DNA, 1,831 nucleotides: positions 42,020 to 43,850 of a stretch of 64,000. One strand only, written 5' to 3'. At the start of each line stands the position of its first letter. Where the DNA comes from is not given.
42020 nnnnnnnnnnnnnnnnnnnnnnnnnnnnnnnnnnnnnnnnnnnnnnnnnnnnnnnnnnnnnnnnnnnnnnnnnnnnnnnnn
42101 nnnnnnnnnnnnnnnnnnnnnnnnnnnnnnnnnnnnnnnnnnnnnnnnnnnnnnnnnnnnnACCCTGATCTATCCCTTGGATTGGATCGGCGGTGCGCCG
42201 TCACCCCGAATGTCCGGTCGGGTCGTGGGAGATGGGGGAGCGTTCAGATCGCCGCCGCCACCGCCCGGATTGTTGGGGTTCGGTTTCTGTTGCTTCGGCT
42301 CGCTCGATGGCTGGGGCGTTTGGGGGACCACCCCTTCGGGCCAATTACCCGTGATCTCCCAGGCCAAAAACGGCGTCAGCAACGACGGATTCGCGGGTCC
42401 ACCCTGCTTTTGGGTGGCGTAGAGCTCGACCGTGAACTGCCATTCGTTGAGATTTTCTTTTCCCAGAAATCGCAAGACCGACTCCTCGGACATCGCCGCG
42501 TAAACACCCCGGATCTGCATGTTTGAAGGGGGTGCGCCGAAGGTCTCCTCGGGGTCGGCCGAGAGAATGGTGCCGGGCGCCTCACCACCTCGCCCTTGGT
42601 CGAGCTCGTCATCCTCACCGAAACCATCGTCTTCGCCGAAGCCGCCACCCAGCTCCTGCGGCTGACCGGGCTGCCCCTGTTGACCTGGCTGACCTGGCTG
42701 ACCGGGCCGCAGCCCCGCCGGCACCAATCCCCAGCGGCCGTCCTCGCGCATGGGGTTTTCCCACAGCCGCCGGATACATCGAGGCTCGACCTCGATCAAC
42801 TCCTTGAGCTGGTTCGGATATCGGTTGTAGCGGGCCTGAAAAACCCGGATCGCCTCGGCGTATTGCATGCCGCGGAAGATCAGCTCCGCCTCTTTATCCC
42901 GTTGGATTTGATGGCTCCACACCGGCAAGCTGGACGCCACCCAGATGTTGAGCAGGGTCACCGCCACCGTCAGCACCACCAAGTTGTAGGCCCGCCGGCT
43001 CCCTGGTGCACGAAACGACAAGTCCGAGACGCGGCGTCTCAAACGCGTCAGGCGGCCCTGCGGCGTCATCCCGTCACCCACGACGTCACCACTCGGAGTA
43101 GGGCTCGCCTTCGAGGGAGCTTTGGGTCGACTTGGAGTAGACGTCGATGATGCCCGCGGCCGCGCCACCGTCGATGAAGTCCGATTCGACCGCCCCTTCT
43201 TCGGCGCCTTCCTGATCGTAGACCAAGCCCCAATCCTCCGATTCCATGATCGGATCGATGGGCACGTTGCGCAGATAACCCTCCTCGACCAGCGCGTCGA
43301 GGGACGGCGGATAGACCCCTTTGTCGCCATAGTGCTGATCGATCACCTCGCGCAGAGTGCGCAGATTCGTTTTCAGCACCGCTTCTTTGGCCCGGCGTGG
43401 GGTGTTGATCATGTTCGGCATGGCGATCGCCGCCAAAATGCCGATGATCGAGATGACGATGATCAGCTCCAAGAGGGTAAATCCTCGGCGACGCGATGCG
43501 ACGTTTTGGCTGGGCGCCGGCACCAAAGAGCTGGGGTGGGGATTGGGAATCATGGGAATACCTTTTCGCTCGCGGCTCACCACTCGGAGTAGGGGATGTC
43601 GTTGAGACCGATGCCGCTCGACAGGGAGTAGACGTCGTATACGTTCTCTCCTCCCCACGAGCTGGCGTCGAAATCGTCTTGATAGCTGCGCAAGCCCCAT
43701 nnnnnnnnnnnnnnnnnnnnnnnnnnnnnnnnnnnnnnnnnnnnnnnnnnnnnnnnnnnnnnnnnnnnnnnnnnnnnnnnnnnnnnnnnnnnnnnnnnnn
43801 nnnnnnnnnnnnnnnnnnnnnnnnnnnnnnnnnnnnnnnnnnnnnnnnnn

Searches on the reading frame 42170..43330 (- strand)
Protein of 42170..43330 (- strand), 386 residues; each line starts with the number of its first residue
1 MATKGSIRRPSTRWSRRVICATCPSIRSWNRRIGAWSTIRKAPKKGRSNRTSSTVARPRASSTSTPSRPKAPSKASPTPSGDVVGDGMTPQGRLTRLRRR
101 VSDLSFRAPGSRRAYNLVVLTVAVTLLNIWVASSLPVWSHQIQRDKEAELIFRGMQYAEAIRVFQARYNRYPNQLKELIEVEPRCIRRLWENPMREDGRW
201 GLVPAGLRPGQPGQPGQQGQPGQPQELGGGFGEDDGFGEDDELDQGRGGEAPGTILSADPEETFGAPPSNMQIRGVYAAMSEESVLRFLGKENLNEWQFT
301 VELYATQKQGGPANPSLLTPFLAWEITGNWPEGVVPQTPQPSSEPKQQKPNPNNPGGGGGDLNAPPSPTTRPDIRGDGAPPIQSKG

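Call 5: search_protein_families(library=pfam, proteins=[window:42170-43330:-], max_evalue=0.01)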
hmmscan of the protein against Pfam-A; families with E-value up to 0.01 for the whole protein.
window:42170-43330:- (386 aa): 0 families

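Call 6: search_protein_families(library=ncbifam, proteins=[window:42170-43330:-], max_evalue=0.01)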
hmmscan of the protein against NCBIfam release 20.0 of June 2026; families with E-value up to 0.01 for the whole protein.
window:42170-43330:- (386 aa): 0 families

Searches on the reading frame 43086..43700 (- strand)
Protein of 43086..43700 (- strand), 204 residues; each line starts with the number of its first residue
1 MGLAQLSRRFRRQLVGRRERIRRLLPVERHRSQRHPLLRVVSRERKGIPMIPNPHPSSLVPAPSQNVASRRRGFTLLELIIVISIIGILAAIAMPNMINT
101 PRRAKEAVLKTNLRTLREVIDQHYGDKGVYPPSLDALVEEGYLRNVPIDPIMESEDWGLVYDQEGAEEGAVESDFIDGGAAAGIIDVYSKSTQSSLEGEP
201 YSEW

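Call 5: search_protein_families(library=pfam, proteins=[window:43086-43700:-], max_evalue=0.01)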
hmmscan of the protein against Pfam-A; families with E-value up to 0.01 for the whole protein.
window:43086-43700:- (204 aa): 1 family
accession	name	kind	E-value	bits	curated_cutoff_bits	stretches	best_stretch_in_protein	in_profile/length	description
PF07963.17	N_methyl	-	9.2e-09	35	21.2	1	69-94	2-27/27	Prokaryotic N-terminal methylation motif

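Call 6: search_protein_families(library=ncbifam, proteins=[window:43086-43700:-], max_evalue=0.01)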
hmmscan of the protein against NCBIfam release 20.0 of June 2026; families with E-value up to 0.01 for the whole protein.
window:43086-43700:- (204 aa): 9 families
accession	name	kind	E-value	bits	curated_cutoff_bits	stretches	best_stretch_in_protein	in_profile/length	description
NF041775.1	typeIV_PilA_Myxo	equivalog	1.7e-14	54.3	400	1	68-130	7-69/214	type IV pilin protein PilA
TIGR01710.1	typeII_sec_gspG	equivalog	8.1e-14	51.8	88.85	1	72-138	1-70/134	type II secretion system major pseudopilin GspG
TIGR02532.1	IV_pilin_GFxxxE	domain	6.2e-09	35.3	16.3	1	71-94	1-24/24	prepilin-type N-terminal cleavage/methylation domain-containing protein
NF040999.1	pilin_ComGC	equivalog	1.3e-07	31.7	75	1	72-145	2-74/84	competence type IV pilus major pilin ComGC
NF007862.0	PRK10574.1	equivalog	6.1e-07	29.7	138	1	70-104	3-37/145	prepilin peptidase-dependent pilin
TIGR01708.2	typeII_sec_gspH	equivalog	2.1e-06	27.8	80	1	72-98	2-28/169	type II secretion system minor pseudopilin GspH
NF041013.1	T4P_ComGE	equivalog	0.00095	19.2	49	1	72-118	4-51/83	competence type IV pilus minor pilin ComGE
NF007800.0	PRK10506.1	equivalog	0.0014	18.5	158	1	66-94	3-31/163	prepilin peptidase-dependent protein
TIGR02596.1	TIGR02596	subfamily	0.0038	17.3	70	1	74-97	1-24/196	Verru_Chthon cassette protein D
